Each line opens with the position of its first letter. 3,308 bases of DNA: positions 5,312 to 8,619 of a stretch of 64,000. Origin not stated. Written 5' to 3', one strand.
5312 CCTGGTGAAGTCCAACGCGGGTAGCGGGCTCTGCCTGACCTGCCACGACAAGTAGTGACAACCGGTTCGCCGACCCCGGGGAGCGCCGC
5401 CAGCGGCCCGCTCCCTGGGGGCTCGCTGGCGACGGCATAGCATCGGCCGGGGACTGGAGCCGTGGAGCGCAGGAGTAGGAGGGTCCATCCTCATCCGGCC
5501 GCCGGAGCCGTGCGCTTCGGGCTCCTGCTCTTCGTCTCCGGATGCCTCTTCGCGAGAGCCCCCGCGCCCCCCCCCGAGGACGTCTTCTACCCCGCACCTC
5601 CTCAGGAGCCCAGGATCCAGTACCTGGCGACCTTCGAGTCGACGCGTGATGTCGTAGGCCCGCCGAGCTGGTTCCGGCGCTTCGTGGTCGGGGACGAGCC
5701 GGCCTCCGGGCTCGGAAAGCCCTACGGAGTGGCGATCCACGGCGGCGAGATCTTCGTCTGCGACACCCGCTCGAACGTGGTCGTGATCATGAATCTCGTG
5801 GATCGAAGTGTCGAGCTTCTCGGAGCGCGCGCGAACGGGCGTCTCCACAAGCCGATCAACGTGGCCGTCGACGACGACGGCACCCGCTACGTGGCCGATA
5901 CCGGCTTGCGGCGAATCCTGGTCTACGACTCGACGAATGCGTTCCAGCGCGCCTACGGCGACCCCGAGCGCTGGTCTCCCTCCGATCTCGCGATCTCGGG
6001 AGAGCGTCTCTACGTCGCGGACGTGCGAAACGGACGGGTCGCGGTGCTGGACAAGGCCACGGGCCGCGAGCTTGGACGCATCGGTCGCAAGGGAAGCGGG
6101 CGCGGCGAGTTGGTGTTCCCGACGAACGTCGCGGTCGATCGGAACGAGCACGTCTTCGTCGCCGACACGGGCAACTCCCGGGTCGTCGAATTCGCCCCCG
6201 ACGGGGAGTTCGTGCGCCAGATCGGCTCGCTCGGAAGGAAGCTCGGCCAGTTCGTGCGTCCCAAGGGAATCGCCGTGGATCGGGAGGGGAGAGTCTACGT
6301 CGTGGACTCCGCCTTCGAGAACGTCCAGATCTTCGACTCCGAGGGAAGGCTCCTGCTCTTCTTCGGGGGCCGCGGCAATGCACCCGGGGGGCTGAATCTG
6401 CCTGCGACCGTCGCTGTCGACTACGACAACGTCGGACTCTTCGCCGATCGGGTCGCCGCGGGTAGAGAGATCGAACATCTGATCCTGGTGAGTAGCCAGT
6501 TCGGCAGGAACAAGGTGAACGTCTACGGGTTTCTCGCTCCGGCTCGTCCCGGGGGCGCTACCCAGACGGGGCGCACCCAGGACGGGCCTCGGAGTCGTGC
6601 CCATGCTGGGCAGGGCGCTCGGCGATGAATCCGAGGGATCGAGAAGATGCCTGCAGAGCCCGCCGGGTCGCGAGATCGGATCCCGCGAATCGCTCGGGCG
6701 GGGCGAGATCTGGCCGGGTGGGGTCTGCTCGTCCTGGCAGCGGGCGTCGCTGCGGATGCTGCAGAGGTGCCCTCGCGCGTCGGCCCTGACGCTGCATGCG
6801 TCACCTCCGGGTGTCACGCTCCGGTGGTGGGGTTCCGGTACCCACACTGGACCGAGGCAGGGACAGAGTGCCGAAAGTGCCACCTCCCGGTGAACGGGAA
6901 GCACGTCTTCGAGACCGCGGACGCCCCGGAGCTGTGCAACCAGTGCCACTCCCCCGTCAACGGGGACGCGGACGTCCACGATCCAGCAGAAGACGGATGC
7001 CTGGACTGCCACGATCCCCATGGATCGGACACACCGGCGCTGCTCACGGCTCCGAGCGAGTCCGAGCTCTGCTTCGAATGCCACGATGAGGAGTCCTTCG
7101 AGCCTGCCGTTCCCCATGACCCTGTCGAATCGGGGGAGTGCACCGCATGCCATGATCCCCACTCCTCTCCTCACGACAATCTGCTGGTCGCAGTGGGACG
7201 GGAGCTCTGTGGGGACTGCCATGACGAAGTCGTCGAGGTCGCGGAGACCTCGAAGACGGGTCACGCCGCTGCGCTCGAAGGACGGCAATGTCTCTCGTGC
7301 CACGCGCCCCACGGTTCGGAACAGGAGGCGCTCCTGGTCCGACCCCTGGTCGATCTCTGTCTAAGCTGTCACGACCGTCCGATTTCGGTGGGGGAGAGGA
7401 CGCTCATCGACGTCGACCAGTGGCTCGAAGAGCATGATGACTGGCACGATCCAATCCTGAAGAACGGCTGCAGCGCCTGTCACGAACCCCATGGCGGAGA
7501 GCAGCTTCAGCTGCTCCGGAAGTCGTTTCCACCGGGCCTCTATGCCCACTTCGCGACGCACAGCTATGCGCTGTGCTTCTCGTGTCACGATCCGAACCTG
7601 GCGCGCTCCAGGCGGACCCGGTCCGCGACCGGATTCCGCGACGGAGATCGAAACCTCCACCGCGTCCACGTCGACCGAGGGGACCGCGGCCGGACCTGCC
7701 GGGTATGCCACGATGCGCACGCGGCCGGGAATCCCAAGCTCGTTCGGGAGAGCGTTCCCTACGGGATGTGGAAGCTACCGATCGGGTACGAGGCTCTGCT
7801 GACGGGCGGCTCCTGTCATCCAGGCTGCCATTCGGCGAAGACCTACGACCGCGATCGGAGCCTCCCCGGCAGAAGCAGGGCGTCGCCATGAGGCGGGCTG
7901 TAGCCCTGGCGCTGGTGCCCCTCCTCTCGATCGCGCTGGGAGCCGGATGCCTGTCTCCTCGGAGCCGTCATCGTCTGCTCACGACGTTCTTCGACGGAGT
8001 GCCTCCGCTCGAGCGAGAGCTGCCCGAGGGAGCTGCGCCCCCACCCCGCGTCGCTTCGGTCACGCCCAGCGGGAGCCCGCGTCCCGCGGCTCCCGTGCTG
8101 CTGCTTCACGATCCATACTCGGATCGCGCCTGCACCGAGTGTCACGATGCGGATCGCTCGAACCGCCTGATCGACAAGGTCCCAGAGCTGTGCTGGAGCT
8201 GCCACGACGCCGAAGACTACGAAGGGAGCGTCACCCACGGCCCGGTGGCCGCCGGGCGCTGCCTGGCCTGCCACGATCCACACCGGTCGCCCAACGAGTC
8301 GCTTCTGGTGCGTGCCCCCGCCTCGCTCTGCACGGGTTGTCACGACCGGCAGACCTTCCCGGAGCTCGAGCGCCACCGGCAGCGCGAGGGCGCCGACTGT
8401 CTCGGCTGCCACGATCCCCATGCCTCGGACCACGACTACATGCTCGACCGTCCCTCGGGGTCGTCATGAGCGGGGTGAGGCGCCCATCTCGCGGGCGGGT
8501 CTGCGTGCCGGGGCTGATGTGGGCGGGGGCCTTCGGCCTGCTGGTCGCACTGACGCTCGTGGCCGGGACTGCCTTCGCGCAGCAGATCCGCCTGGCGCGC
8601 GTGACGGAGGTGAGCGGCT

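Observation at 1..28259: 28-kb respiratory island: Ccm genes, about 60 haem c sites, three quinone-pool modules and two outer-membrane conduits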

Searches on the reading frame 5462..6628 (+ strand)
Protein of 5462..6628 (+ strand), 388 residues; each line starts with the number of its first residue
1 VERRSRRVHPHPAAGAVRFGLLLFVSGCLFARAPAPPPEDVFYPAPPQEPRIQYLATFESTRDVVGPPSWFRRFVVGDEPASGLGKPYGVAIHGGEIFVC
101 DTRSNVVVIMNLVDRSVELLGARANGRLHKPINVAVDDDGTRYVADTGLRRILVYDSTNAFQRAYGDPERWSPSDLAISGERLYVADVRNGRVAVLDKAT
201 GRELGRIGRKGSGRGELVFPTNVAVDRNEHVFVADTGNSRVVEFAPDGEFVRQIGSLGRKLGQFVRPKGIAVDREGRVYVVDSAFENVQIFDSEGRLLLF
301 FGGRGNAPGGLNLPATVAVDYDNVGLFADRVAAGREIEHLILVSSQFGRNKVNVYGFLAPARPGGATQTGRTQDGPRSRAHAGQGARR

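Call 8: search_protein_families(library=pfam, proteins=[window:5462-6628:+], max_evalue=0.01)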
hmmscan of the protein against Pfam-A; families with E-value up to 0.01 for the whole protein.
window:5462-6628:+ (388 aa): 7 families
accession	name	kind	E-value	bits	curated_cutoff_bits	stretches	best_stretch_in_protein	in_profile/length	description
PF01436.27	NHL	-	2.3e-21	75.1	20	3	219-244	3-28/28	NHL repeat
PF17170.10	DUF5128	-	5.9e-12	45.8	22.9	2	174-252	47-126/321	6-bladed beta-propeller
PF08450.18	SGL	-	6.5e-09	36.2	26.3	1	180-254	145-220/246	SMP-30/Gluconolactonase/LRE-like region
PF25021.1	TEN_NHL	-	1.9e-08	34.1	27.1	1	263-303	140-178/357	Teneurin NHL domain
PF06739.17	SBBP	-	2.6e-07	30.9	20.5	1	250-281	2-29/38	Beta-propeller repeat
PF02393.21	US22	-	0.00014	22.4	35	0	206-247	66-108/124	US22 like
PF13360.13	PQQ_2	-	0.0091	16.1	27.6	0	189-292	1-89/233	Outer membrane protein assembly factor BamB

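Call 31: search_protein_families(library=ncbifam, proteins=[window:5462-6628:+], max_evalue=0.001)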
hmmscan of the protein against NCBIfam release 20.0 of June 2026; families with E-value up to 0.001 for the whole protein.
window:5462-6628:+ (388 aa): 7 families
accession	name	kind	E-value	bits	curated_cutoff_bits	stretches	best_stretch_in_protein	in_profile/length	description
NF035926.1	scyF_NHL_VPEP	equivalog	5.6e-38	131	350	3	243-324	177-260/376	scytonemin biosynthesis PEP-CTERM protein ScyF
NF033206.1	ScyE_fam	subfamily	1e-10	41.7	80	0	174-251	256-330/333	ScyD/ScyE family protein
NF053768.1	CIS12_fam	equivalog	2.1e-09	36.6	860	1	132-286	47-189/715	CIS12 family contractile injection system protein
TIGR02276.1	beta_rpt_yvtn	repeat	1.2e-06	28.4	27.85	0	179-202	2-25/42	beta-propeller repeat protein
NF052280.1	7_blade_YncE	equivalog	3.6e-05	22.7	400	0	181-290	87-197/338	7-bladed beta-propeller protein YncE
NF047780.1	LIC12708_fam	subfamily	3.7e-05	22.8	150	1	138-298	65-217/391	LIC_12708 family protein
TIGR03866.1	PQQ_ABC_repeats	subfamily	0.00061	18.9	287.3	0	94-207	10-121/310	PQQ-dependent catabolism-associated beta-propeller protein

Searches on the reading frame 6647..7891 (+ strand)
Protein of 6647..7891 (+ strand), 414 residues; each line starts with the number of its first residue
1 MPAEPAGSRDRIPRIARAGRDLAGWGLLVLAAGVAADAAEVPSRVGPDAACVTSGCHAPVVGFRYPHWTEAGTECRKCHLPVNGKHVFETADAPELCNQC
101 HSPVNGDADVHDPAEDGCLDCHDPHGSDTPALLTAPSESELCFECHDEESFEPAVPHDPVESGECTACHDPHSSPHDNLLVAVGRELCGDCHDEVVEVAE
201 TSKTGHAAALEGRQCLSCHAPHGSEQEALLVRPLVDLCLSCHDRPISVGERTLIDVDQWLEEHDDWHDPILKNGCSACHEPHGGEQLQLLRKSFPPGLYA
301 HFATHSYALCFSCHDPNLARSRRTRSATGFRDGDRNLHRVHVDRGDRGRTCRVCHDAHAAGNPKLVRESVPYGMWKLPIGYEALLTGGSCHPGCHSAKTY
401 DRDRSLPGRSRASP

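Call 8: search_protein_families(library=pfam, proteins=[window:6647-7891:+], max_evalue=0.01)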
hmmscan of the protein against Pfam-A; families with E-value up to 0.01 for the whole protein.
window:6647-7891:+ (414 aa): 4 families
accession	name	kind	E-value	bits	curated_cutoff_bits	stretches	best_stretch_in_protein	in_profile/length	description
PF09699.15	Paired_CXXCH_1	-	3.1e-55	184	20.6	6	157-195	1-39/41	Doubled CXXCH motif (Paired_CXXCH_1)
PF14522.11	Cytochrome_C7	-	1.3e-15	57.4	24.8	1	110-170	7-67/67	Cytochrome c7 and related cytochrome c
PF14537.11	Cytochrom_c3_2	-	9.8e-14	52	25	3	164-243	8-79/79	Cytochrome c3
PF02085.21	Cytochrom_CIII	-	0.0006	20.6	22.9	0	156-242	24-101/101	Class III cytochrome C family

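Call 31: search_protein_families(library=ncbifam, proteins=[window:6647-7891:+], max_evalue=0.001)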
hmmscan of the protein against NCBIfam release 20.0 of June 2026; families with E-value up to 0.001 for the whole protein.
window:6647-7891:+ (414 aa): 4 families
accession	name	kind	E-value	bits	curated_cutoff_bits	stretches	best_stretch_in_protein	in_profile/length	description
TIGR01905.1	paired_CXXCH_1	subfamily_domain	5.4e-46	154.2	25.2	4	157-196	1-40/41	doubled CXXCH domain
TIGR03508.1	decahem_SO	subfamily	2.8e-32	112.2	192.2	3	56-215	76-244/258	DmsE family decaheme c-type cytochrome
NF041028.1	decahem_GSU2203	exception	5.4e-24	85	325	2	50-201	101-261/317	GSU2203 family decaheme c-type cytochrome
TIGR03507.1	decahem_SO1788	subfamily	1.2e-05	24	209.3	1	159-222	240-305/672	OmcA/MtrC family decaheme c-type cytochrome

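Call 59: search_solved_structures(query=window:6647-7891:+, max_evalue=0.01)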
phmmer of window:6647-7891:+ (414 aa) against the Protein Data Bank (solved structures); distinct sequences matched with E-value up to 0.01: 3.
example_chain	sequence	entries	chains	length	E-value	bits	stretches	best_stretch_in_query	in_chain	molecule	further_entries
6r2q_A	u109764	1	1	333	1.6e-17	66.5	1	115-226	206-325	Cystathionine beta-synthase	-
28pb_A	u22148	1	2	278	2e-08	36.5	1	53-149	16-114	Cytochrome c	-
1p2e_A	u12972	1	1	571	0.0034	19.3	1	160-224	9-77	flavocytochrome c3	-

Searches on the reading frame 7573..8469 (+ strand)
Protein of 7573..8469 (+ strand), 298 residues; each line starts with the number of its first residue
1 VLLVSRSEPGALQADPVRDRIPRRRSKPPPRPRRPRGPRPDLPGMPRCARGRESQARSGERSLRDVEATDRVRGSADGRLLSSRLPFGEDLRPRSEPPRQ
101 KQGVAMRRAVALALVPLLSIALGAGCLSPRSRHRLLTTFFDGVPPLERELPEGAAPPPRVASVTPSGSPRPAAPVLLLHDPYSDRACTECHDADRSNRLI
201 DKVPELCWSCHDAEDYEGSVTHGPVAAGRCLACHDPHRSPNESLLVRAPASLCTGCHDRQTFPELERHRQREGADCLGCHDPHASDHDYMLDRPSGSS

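Call 8: search_protein_families(library=pfam, proteins=[window:7573-8469:+], max_evalue=0.01)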
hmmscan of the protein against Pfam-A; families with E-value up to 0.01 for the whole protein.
window:7573-8469:+ (298 aa): 4 families
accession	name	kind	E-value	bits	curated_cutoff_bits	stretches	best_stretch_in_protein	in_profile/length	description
PF09699.15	Paired_CXXCH_1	-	1.6e-27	95.3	20.6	3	222-260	1-39/41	Doubled CXXCH motif (Paired_CXXCH_1)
PF02085.21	Cytochrom_CIII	-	1.1e-06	29.4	22.9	1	172-257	18-101/101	Class III cytochrome C family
PF14522.11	Cytochrome_C7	-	0.00033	20.9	24.8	0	186-234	15-66/67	Cytochrome c7 and related cytochrome c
PF14537.11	Cytochrom_c3_2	-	0.00072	20.4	25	0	184-258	6-79/79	Cytochrome c3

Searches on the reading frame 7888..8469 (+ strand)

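Call 31: search_protein_families(library=ncbifam, proteins=[window:7888-8469:+], max_evalue=0.001)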
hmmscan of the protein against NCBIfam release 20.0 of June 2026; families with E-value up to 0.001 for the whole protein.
window:7888-8469:+ (193 aa): 6 families
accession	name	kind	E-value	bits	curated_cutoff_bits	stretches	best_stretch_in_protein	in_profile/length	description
TIGR01905.1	paired_CXXCH_1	subfamily_domain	1.6e-26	91.9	25.2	3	117-155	1-39/41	doubled CXXCH domain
TIGR03508.1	decahem_SO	subfamily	3.1e-14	53.1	192.2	1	79-187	94-208/258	DmsE family decaheme c-type cytochrome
NF041028.1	decahem_GSU2203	exception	2.7e-11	43.3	325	1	78-186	124-240/317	GSU2203 family decaheme c-type cytochrome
TIGR03507.1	decahem_SO1788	subfamily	0.00012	20.7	209.3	0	122-178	243-305/672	OmcA/MtrC family decaheme c-type cytochrome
TIGR03153.1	cytochr_NrfH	equivalog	0.00029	20.9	134.2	0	96-134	25-64/138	cytochrome c nitrite reductase small subunit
NF045722.1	c3_cytochr_TmcA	equivalog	0.001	19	114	0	102-155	60-113/125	acidic tetraheme cytochrome c3 TmcA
